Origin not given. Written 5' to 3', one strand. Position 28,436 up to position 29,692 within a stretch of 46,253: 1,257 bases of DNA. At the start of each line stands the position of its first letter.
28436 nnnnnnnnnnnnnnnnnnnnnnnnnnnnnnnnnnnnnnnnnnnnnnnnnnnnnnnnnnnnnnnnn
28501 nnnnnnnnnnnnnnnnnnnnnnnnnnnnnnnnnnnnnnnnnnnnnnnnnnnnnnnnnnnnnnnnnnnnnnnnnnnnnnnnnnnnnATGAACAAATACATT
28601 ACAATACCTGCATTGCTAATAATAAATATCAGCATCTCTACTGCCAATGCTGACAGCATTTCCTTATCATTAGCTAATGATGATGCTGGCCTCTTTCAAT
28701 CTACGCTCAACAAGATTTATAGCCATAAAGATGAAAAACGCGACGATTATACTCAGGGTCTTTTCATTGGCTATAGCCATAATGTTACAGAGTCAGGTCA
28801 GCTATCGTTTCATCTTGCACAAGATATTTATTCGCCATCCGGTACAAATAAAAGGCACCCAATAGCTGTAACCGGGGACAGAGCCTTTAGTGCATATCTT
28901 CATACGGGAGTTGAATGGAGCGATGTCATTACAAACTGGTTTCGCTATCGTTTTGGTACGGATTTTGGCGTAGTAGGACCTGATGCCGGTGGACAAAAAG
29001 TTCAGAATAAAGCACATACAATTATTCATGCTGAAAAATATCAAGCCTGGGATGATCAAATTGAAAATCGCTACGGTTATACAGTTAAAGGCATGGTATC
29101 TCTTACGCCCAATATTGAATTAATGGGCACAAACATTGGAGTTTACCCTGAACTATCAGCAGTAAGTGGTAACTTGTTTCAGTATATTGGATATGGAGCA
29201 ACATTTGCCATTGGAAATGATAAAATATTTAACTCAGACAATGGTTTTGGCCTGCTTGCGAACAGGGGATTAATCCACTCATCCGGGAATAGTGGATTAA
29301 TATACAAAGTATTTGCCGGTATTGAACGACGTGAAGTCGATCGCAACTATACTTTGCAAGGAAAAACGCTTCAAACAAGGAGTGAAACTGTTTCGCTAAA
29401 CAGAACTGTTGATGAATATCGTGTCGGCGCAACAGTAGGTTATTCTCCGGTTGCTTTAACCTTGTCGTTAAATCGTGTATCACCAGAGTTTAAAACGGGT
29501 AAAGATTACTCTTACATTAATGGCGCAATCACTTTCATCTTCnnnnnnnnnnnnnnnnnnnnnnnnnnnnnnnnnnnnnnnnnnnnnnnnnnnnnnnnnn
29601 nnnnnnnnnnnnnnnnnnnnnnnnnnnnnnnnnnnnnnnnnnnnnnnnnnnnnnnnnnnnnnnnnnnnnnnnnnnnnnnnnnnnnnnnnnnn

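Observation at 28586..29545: Prophage-borne LpxR-like lipid A 3'-O-deacylase as lysogenic-conversion cargo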

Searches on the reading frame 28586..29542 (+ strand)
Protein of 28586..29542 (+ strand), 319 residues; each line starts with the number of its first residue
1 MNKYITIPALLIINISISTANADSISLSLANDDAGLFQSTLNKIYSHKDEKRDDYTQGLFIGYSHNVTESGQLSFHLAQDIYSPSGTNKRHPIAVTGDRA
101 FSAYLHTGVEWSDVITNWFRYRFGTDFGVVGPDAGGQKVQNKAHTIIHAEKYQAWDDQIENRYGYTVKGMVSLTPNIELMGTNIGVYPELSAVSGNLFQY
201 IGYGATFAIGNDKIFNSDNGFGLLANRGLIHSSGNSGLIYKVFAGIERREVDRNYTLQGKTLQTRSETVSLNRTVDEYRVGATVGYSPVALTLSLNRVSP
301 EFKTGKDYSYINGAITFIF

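Call 3: search_protein_families(library=pfam, proteins=[window:28586-29542:+], max_evalue=0.1)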
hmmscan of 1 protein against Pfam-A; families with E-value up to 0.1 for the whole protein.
window:28586-29542:+ (319 aa): 2 families
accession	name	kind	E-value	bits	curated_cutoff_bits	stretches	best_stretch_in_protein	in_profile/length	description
PF09982.15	LpxR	-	9.5e-38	130.4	26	1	42-317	29-319/323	Outer membrane protein LpxR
PF11115.13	DUF2623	-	0.022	15.3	25.7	0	38-70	14-46/93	Protein of unknown function (DUF2623)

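Call 4: search_protein_families(library=ncbifam, proteins=[window:28586-29542:+], max_evalue=0.1)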
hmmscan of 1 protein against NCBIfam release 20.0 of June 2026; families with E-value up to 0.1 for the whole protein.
window:28586-29542:+ (319 aa): 0 families

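Call 5: search_solved_structures(query=window:28586-29542:+, max_evalue=1, show_alignments=2)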
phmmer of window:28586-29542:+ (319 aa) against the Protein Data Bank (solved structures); distinct sequences matched with E-value up to 1: 2.
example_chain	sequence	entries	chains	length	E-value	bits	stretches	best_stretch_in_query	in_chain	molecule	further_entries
3fid_A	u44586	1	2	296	3.3e-151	506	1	24-319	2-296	Putative outer membrane protein (LpxR)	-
9fhp_A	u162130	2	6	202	0.18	14.3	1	69-123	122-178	Minor capsid readthrough protein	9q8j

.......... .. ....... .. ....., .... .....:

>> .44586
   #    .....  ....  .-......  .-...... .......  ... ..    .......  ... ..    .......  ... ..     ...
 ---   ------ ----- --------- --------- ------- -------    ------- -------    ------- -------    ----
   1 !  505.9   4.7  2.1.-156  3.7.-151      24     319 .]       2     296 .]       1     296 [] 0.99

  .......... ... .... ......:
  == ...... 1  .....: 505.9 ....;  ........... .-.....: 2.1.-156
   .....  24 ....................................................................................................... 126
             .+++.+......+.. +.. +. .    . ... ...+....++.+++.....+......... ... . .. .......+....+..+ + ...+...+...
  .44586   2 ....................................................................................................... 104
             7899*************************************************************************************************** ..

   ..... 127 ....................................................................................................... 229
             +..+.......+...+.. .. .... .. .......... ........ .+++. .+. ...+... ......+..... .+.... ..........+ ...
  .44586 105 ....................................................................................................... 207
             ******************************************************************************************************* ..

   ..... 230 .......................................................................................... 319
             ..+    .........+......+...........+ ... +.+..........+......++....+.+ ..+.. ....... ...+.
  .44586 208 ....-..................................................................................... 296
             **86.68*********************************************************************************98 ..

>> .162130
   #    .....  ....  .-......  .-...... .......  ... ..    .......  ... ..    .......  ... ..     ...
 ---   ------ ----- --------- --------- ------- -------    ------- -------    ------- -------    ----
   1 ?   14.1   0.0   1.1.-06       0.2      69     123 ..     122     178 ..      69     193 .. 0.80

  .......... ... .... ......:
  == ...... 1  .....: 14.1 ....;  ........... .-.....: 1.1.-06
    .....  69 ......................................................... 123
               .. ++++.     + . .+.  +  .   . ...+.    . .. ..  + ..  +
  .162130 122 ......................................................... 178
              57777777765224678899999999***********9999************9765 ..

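Call 15: find_related_loci(query=window:28586-29542:+, collection=genome_contigs, flank=6000)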
Query window:28586-29542:+ (319 aa) in genome_contigs; peptide patterns used: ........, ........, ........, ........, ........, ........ (x = any residue, [..] = any of these).
83 stretches matched a pattern; 1 encode a relative of the query (tblastn E <= 1e-3); 1 distinct loci.
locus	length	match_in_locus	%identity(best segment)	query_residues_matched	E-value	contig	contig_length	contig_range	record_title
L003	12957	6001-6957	77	1-319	4e-175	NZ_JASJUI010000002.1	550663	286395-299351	Citrobacter sp. ANG330 ANG330_contig_2, whole genome shotgun sequence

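Call 16: find_encoding_contigs(protein=window:28586-29542:+, flank=8000, max_places=8)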
Protein window:28586-29542:+ (319 aa): 24 contigs read that carry it; 8 places shown.
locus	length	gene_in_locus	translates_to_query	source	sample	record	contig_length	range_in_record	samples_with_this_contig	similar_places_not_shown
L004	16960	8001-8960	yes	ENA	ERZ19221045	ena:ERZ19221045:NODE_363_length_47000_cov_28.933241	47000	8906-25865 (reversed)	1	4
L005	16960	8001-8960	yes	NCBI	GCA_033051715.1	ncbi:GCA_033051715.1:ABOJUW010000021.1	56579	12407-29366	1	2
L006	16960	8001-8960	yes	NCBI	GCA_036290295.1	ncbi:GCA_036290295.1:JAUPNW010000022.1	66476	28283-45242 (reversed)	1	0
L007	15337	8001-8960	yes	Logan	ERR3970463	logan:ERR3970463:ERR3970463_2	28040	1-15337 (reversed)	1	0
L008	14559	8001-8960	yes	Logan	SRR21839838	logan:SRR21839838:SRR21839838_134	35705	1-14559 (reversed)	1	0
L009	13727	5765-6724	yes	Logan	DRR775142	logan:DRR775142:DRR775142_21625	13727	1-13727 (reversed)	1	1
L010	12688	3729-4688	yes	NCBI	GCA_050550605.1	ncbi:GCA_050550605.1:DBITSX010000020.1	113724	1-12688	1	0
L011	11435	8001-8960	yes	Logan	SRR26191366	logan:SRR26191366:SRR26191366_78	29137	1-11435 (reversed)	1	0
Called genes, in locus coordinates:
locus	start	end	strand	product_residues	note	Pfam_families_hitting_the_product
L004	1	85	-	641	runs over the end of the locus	PF05876:GpA_ATPase, PF20454:GpA_nuclease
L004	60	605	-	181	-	PF07471:Phage_Nu1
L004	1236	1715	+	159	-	PF07166:DUF1398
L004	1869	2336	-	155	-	PF03245:Phage_lysis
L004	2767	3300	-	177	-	PF00959:Phage_lysozyme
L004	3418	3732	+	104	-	-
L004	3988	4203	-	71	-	PF04971:Phage_holin_2_1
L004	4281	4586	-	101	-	PF05696:DUF826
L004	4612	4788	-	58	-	PF07125:DUF1378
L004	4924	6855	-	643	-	PF08410:DUF1737, PF03629:SASA, PF20350:DUF6645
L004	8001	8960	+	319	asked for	PF09982:LpxR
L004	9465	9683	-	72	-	-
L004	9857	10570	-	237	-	PF27470:TfpB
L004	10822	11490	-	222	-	PF06323:Phage_antiter_Q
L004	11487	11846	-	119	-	PF05866:RusA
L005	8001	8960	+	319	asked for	PF09982:LpxR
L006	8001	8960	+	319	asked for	PF09982:LpxR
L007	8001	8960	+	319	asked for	PF09982:LpxR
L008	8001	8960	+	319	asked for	PF09982:LpxR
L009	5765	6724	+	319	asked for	PF09982:LpxR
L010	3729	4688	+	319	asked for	PF09982:LpxR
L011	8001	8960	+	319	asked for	PF09982:LpxR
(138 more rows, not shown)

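Call 22: search_dna_similar(query=window:28586-29542:+, collection=phages, mode=protein, max_rows=30)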
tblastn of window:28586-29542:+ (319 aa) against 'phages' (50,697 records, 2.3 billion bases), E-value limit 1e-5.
Records with a match: 2; places in all: 2; records where one place covers at least 80% of the query: 2.
Best place of each record, by identity: 60-80% 2.
By first word of the organism name: Escherichia 2.
By host as written in the record: Escherichia coli 2.
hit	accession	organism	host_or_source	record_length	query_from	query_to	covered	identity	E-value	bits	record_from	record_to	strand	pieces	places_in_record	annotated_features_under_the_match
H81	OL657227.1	Escherichia phage 434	Escherichia coli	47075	1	319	100%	68.7%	4e-153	480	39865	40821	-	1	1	outer membrane beta-barrel lipid A deacylase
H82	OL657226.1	Escherichia phage 434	Escherichia coli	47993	1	319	100%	68.7%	4e-153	480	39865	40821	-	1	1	outer membrane beta-barrel lipid A deacylase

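Call 23: get_annotated_region(hit=H82, flank=5000)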
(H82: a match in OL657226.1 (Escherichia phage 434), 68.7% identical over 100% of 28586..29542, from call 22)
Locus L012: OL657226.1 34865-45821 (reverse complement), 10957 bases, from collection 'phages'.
description: Escherichia phage 434, complete genome.
organism: Escherichia phage 434 (NCBI taxid 1541872)
taxonomy: Viruses; Duplodnaviria; Heunggongvirae; Uroviricota; Caudoviricetes; Alegriavirus
host: Escherichia coli; source: paris sewer late 1950s; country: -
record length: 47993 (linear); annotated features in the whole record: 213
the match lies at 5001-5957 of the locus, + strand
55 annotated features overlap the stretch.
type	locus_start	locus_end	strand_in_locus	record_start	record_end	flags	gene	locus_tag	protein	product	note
misc_feature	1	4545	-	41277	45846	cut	-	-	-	-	approximate region of 434B nonhomology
CDS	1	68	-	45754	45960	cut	-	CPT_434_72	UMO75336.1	holin class II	pinholin; 65/68 residue identity to S pinholin of phage 933W; pinholin class II; holin class II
regulatory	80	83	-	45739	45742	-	-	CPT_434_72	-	ribosome_binding_site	-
regulatory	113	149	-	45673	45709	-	-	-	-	terminator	-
regulatory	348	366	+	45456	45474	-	-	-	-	terminator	-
regulatory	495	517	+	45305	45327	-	-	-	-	terminator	-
CDS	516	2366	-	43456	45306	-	-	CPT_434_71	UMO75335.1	SASA family carbohydrate esterase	-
regulatory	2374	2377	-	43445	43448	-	-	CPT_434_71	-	ribosome_binding_site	-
CDS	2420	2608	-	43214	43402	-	-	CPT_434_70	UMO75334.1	putative membrane protein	-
regulatory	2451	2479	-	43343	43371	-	-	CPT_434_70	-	terminator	-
regulatory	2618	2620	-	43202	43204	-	-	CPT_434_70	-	ribosome_binding_site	-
CDS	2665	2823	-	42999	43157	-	-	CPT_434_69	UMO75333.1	TciB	InterPro domain of unknown function DUF3927-containing membrane protein downstream membrane protein has type I membrane ...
CDS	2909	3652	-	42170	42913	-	-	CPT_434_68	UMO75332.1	putative membrane protein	-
protein_bind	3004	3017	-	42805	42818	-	-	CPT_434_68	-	transcription factor CII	CII binding site consensus ttgynnnnnnttgy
protein_bind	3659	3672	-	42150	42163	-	-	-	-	transcription factor CII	CII binding site consensus ttgynnnnnnttgy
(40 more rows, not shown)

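Call 31: list_cluster_members(proteins=[window:28586-29542:+, window:27773-28096:+, window:30442-31158:-])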
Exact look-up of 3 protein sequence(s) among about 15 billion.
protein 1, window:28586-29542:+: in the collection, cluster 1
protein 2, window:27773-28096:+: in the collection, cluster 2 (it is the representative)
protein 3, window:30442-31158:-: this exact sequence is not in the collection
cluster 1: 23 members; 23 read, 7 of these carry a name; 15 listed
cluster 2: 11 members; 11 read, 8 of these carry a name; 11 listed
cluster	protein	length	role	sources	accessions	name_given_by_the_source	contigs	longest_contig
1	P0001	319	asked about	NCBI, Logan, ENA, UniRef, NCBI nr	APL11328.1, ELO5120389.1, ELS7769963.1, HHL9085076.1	DUF2219 family protein [Escherichia coli] | lipid A deacylase LpxR family protein n=1 Tax=Escherichia coli TaxID=562 ... | lipid A-modifier LpxR family protein [Escherichia coli]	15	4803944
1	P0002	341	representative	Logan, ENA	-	-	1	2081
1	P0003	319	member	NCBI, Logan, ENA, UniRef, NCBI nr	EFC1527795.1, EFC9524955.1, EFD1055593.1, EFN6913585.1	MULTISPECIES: lipid A deacylase LpxR family protein [Escherichia] | lipid A deacylase LpxR family protein n=1 Tax=Escherichia TaxID=561 RepID=UPI001592C822 | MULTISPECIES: lipid A-modifier LpxR family protein [Escherichia]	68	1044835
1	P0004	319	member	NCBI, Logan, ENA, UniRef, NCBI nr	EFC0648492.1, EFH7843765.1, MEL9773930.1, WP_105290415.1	DUF2219 family protein [Escherichia coli] | lipid A deacylase LpxR family protein n=1 Tax=Escherichia sp. MOD1-EC6842 TaxID=2093899 ... | lipid A-modifier LpxR family protein [Escherichia sp. MOD1-EC6842]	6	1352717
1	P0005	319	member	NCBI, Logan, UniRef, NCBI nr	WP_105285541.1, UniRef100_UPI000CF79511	lipid A-modifier LpxR family protein [Escherichia sp. MOD1-EC5495] | lipid A deacylase LpxR family protein n=1 Tax=Escherichia sp. MOD1-EC5495 TaxID=2093876 ...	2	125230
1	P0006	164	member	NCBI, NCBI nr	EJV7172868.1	DUF2219 family protein, partial [Escherichia coli] | DUF2219 family protein [Escherichia coli]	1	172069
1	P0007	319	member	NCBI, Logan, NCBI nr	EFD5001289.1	DUF2219 family protein [Escherichia coli]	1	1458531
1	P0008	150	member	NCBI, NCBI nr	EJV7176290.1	DUF2219 family protein [Escherichia coli]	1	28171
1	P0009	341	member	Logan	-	-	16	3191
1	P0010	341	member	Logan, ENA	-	-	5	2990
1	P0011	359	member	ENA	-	-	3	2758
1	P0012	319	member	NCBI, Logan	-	-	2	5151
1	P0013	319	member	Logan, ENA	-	-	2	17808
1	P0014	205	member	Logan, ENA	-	-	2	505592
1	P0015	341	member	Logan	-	-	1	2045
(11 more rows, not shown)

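Call 48: search_protein_families(library=pfam, proteins=[L003:1615-2982:+, L003:3172-4479:-, L003:4531-4824:-, L003:5089-5415:+, L003:7564-8235:+, L003:8238-9698:+, L003:9762-10916:+, L003:11043-12086:-], max_evalue=0.001)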
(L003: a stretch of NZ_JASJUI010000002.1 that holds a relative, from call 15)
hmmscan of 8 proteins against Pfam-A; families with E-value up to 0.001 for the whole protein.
L003:1615-2982:+ (456 aa): 2 families
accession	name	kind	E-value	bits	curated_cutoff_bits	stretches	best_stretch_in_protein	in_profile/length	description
PF00206.25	Lyase_1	-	1.6e-81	274.5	27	1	14-312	1-305/312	Lyase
PF08328.16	ASL_C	-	1.5e-52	176.9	35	1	331-445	1-115/115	Adenylosuccinate lyase C-terminal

L003:3172-4479:- (435 aa): 1 family
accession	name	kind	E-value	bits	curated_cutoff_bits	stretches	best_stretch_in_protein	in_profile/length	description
PF00328.27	His_Phos_2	-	3e-36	126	23.6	1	28-371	1-353/354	Histidine phosphatase superfamily (branch 2)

L003:4531-4824:- (97 aa): 0 families

L003:5089-5415:+ (109 aa): 0 families

L003:7564-8235:+ (224 aa): 2 families
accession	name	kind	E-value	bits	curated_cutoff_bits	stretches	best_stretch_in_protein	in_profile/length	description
PF00072.30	Response_reg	-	1.8e-26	92.9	30.2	1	4-113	1-110/111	Response regulator receiver domain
PF00486.34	Trans_reg_C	-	1.9e-19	69.9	26.2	1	147-221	2-77/77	Transcriptional regulatory protein, C terminal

L003:8238-9698:+ (487 aa): 5 families
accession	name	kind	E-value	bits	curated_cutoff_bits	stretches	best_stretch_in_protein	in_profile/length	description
PF08918.16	PhoQ_Sensor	-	1.7e-87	292.5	22.9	1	10-189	1-179/179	PhoQ Sensor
PF02518.31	HATPase_c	-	1.6e-18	67.6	26.4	1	376-476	2-106/111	Histidine kinase-, DNA gyrase B-, and HSP90-like ATPase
PF00512.31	HisKA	-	1.2e-05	25.6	26.9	1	270-328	4-64/66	His Kinase A (phospho-acceptor) domain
PF00672.30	HAMP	-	6.3e-05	23.7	25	1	213-262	2-52/53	HAMP domain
PF14501.12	HATPase_c_5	-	0.00026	21.3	22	0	377-462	3-87/102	GHKL domain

L003:9762-10916:+ (385 aa): 2 families
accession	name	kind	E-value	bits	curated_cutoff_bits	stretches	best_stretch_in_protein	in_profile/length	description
PF08007.18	JmjC_2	-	1.6e-41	141.2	22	1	108-222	2-127/127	JmjC domain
PF20514.4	ROXA-like_wH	-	2.3e-33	115.1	22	1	268-381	1-118/119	ROXA-like winged helix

L003:11043-12086:- (347 aa): 5 families
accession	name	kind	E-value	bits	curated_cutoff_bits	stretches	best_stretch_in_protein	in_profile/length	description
PF13416.11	SBP_bac_8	-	2.5e-39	136.2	27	1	41-311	2-275/279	Bacterial extracellular solute-binding protein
PF13343.11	SBP_bac_6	-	3.6e-31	108.9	24.6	1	77-321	5-243/245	Bacterial extracellular solute-binding protein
PF01547.30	SBP_bac_1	-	8.5e-18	65.8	26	1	39-283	12-306/307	Bacterial extracellular solute-binding protein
PF13531.11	SBP_bac_11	-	9.3e-14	52.2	25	1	41-283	16-218/227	Bacterial extracellular solute-binding protein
PF02030.20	Lipoprotein_8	-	1.7e-09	37.4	20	1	17-103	17-98/493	Hypothetical lipoprotein (MG045 family)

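Call 59: search_protein_families(library=phrogs, proteins=[window:28586-29542:+], max_evalue=0.001)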
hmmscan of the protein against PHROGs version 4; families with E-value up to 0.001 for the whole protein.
window:28586-29542:+ (319 aa): 1 family
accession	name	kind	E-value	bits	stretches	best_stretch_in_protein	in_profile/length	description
phrog_2309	-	unknown function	9e-161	535.4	1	8-319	8-319/319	-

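Call 63: find_related_loci(query=A1, collection=viral_contigs, flank=5000)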
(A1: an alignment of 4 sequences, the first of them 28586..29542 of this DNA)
Query A1 (319 aa) in viral_contigs; peptide patterns used: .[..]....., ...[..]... (x = any residue, [..] = any of these).
147 stretches matched a pattern; 55 encode a relative of the query (tblastn E <= 1e-3); 55 distinct loci.
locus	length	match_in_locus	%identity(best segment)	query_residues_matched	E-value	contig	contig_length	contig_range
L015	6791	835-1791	76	1-319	3e-167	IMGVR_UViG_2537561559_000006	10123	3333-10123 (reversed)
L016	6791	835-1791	76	1-319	3e-167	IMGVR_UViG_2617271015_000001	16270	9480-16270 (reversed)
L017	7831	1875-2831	69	1-319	9e-157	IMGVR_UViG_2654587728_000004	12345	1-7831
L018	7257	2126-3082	69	1-319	6e-157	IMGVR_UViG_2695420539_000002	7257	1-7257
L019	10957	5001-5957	69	1-319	1e-156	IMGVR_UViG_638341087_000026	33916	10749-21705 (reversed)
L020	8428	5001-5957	69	1-319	9e-157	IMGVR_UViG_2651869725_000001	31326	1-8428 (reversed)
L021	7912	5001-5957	69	1-319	9e-157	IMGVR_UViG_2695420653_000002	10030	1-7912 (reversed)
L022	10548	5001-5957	69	1-319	9e-157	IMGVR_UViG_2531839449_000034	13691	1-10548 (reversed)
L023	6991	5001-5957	69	1-319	9e-157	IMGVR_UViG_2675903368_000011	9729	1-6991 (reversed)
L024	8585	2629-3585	69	1-319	9e-157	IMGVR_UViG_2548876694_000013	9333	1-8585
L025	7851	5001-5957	69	1-319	9e-157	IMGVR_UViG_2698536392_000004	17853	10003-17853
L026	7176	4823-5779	69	1-319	6e-157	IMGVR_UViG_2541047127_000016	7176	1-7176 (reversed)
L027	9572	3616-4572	69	1-319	9e-157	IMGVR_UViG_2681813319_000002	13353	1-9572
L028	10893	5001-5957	69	1-319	9e-157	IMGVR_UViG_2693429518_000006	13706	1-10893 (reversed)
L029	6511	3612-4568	69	1-319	3e-157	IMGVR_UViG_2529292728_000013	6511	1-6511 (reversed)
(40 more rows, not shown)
